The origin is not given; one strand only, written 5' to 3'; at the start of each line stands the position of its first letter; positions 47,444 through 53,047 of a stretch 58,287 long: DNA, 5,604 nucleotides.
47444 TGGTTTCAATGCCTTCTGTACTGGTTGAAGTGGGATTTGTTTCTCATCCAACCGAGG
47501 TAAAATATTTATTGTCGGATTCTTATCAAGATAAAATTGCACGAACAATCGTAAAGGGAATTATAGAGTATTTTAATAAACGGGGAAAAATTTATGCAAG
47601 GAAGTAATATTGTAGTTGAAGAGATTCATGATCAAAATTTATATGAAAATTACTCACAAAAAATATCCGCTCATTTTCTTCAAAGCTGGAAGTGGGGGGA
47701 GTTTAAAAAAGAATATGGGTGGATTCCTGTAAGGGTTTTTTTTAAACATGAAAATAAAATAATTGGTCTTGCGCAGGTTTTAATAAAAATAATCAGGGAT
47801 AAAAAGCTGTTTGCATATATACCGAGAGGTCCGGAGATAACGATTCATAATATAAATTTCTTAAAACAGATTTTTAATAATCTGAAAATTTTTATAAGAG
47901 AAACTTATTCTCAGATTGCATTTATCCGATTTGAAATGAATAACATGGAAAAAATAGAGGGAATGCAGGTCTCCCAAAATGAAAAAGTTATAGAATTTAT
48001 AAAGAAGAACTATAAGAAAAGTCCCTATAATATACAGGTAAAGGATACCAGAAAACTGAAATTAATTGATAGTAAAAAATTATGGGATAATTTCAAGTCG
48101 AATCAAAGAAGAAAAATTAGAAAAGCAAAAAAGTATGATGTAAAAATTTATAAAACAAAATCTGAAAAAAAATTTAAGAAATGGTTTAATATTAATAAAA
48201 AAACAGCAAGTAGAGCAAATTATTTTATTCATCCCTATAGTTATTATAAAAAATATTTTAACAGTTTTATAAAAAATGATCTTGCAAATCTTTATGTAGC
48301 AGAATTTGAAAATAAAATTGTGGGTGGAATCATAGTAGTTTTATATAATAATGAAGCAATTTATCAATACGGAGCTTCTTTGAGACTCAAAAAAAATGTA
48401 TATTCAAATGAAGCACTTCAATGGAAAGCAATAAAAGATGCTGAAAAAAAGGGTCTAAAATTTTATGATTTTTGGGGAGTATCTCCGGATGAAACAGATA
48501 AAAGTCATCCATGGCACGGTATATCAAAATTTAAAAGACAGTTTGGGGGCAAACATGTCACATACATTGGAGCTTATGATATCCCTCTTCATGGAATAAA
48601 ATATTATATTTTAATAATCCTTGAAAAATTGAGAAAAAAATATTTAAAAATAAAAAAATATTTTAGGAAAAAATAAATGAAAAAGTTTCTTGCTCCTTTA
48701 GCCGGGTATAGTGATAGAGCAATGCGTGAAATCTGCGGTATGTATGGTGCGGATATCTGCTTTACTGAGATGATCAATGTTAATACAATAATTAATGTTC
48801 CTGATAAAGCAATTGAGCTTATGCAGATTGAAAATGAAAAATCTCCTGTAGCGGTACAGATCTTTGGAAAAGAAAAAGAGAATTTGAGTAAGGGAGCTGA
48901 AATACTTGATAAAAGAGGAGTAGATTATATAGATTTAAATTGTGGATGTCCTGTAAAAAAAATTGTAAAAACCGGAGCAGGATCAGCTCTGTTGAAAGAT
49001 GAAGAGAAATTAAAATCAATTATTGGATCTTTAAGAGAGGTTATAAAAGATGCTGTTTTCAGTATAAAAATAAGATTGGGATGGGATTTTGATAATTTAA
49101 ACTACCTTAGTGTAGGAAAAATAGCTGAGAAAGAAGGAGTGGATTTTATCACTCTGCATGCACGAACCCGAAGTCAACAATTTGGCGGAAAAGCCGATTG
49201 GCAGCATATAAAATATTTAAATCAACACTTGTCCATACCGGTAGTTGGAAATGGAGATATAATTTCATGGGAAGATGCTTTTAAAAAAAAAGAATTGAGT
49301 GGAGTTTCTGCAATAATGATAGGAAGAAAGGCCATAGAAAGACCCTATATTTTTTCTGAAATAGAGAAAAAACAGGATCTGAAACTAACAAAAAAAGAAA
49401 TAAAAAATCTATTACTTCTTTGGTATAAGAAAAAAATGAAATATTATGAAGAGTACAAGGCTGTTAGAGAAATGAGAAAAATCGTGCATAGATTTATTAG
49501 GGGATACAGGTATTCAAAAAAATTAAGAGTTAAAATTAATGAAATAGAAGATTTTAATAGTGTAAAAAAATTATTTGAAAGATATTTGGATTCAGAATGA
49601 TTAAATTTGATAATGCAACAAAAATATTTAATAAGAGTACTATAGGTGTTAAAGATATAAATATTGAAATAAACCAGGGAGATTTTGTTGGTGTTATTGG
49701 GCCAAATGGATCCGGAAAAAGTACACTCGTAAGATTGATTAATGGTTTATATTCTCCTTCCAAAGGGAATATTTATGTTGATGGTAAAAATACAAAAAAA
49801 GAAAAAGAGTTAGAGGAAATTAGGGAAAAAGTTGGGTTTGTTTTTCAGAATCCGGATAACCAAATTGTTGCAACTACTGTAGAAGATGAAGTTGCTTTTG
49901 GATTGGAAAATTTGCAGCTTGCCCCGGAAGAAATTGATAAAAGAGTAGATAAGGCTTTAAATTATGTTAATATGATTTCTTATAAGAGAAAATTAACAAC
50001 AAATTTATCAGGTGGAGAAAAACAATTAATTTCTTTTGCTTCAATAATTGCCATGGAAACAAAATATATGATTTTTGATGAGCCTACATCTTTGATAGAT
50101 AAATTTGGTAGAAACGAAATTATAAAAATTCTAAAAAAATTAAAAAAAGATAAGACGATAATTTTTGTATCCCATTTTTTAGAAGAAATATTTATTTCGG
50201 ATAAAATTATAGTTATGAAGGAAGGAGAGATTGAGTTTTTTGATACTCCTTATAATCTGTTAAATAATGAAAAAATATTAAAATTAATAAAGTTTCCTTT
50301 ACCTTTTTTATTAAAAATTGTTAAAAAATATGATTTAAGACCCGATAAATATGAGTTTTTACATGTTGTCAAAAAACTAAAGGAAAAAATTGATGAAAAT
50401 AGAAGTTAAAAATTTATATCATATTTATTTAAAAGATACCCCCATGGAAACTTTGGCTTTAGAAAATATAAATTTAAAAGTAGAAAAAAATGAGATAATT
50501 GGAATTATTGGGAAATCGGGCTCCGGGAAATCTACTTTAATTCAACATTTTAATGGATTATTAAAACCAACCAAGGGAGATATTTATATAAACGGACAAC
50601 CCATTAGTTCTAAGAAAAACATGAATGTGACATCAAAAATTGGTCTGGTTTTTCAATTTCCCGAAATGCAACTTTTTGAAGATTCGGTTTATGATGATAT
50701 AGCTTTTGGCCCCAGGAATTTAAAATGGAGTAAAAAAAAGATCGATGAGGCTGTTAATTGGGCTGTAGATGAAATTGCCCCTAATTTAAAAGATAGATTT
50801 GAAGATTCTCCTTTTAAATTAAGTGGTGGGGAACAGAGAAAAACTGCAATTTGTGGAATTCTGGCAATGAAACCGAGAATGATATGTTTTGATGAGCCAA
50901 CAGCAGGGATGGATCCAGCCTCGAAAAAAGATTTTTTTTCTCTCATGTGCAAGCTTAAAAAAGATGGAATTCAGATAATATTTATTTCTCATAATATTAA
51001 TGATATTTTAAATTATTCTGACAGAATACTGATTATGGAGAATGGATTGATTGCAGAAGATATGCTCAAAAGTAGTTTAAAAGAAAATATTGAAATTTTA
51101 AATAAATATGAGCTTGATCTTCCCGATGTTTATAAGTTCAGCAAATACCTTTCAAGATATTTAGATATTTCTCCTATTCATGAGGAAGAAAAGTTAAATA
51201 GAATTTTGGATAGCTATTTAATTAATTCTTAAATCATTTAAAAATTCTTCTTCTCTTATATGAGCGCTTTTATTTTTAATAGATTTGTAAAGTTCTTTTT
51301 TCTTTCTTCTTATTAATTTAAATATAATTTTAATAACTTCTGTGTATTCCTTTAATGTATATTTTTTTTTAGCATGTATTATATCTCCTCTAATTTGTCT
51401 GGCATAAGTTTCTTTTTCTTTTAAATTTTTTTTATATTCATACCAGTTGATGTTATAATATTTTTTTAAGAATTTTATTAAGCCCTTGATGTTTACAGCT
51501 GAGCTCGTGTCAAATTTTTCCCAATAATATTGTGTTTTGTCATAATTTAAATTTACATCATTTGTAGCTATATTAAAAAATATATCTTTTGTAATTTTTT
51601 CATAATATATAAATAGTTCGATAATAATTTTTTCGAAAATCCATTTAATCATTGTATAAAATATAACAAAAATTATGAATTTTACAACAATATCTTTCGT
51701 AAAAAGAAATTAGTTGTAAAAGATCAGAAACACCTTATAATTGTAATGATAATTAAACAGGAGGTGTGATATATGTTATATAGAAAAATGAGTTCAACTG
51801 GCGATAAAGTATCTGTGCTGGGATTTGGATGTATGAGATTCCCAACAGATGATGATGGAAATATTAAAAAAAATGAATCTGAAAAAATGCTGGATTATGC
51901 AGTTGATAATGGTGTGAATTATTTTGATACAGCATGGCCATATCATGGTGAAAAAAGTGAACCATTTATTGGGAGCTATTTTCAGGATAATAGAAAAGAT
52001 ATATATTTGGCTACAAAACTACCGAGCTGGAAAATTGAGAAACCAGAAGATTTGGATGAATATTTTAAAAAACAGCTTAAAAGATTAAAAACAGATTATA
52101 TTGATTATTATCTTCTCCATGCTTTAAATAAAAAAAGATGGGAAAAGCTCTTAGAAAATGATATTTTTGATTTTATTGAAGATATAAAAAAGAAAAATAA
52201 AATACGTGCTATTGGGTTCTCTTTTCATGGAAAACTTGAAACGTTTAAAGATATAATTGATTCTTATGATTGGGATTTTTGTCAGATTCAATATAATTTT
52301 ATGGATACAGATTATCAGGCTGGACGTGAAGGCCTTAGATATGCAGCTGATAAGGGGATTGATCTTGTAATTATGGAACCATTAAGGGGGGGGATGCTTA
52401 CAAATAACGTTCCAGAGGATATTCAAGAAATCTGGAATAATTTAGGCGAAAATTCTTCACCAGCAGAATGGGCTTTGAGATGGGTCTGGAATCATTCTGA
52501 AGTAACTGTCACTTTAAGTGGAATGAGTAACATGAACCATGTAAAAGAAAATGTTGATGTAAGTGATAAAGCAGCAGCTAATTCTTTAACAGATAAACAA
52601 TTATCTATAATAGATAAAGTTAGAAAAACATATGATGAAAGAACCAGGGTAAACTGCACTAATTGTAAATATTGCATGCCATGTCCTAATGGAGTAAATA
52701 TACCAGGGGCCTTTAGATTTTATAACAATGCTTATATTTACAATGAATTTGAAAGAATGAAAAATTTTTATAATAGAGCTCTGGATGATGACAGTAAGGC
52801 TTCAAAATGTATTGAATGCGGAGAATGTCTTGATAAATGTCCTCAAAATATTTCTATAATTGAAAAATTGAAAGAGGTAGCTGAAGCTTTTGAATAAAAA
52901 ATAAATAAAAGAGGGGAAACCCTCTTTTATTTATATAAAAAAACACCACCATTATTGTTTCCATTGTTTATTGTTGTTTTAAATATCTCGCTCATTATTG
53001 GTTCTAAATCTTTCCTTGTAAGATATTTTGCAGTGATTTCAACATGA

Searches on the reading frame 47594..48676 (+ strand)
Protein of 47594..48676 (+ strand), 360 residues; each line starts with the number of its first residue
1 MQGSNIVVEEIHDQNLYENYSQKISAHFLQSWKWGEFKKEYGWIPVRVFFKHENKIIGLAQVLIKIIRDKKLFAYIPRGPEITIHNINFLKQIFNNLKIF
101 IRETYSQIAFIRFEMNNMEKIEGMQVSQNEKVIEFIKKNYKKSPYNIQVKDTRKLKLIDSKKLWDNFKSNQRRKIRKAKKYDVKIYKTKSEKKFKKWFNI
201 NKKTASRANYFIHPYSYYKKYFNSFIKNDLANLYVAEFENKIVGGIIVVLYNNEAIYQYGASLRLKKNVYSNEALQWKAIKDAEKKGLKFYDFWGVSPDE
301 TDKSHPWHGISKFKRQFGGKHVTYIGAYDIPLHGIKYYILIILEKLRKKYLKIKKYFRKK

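Call 86: search_protein_families(library=pfam, proteins=[window:47594-48676:+], max_evalue=0.0001)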
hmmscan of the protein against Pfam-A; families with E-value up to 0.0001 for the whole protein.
window:47594-48676:+ (360 aa): 2 families
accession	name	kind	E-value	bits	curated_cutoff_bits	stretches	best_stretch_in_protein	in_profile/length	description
PF02388.22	FemAB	-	9.5e-36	123.9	24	2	17-238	6-238/406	FemAB family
PF13480.13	Acetyltransf_6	-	5.1e-09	36.8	22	1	167-295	3-136/143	Acetyltransferase (GNAT) domain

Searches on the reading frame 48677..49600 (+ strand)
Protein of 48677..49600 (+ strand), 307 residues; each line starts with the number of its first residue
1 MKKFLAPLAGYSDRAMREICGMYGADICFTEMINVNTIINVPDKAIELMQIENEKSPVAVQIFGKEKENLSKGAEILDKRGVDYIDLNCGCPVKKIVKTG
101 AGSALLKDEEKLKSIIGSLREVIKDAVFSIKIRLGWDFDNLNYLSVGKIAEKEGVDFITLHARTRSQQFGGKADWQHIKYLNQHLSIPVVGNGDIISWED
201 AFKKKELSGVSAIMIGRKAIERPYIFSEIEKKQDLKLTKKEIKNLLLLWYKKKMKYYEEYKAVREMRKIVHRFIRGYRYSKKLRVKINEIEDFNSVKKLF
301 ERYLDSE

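Call 86: search_protein_families(library=pfam, proteins=[window:48677-49600:+], max_evalue=0.0001)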
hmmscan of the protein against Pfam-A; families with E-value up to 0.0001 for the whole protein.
window:48677-49600:+ (307 aa): 2 families
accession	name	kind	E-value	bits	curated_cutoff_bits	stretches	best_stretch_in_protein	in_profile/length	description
PF01207.24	Dus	-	5.3e-73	246.3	20.4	1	5-299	2-301/311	Dihydrouridine synthase (Dus)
PF01180.27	DHO_dh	-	5.1e-06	26.3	27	0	176-232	228-286/291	Dihydroorotate dehydrogenase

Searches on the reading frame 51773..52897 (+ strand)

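Call 4: search_protein_families(library=pfam, proteins=[window:51773-52897:+], max_evalue=0.1)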
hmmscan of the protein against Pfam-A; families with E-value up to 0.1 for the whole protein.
window:51773-52897:+ (374 aa): 18 families
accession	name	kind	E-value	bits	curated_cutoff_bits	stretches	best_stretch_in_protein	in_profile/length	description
PF00248.27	Aldo_ket_red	-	3.1e-47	161.5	24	1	16-284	2-290/291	Aldo/keto reductase family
PF13187.11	Fer4_9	-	5.1e-11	42.9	27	1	294-359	1-50/52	4Fe-4S dicluster domain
PF13534.11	Fer4_17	-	4.1e-07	30.9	22.2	1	294-361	1-61/61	4Fe-4S dicluster domain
PF13183.11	Fer4_8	-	2.9e-06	28.2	27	1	294-360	4-68/68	4Fe-4S dicluster domain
PF13237.11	Fer4_10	-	4.1e-05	23.9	25.5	2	293-357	7-53/53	4Fe-4S dicluster domain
PF13746.11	Fer4_18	-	8.4e-05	23.2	27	1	324-366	39-81/114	4Fe-4S dicluster domain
PF00037.32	Fer4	-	0.0012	19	21.1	1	344-359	6-21/24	4Fe-4S binding domain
PF14697.11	Fer4_21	-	0.0022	18.5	35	1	343-364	5-27/59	4Fe-4S dicluster domain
PF13905.12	Thioredoxin_8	-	0.0086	16.8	27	1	128-171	20-64/94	Thioredoxin-like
PF17179.9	Fer4_22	-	0.01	17.1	27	0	337-360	72-95/95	4Fe-4S dicluster domain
PF12797.12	Fer4_2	-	0.012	15.9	24.5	1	343-357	7-21/22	4Fe-4S binding domain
PF12800.12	Fer4_4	-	0.016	16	24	1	344-358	2-16/17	4Fe-4S binding domain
PF12838.12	Fer4_7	-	0.018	15.9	27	1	345-360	1-16/52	4Fe-4S dicluster domain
PF13484.11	Fer4_16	-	0.025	15.8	30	0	294-359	1-66/66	4Fe-4S double cluster binding domain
PF14691.11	Fer4_20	-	0.029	14.6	25.8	1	325-371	4-51/113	Dihydroprymidine dehydrogenase domain II, 4Fe-4S cluster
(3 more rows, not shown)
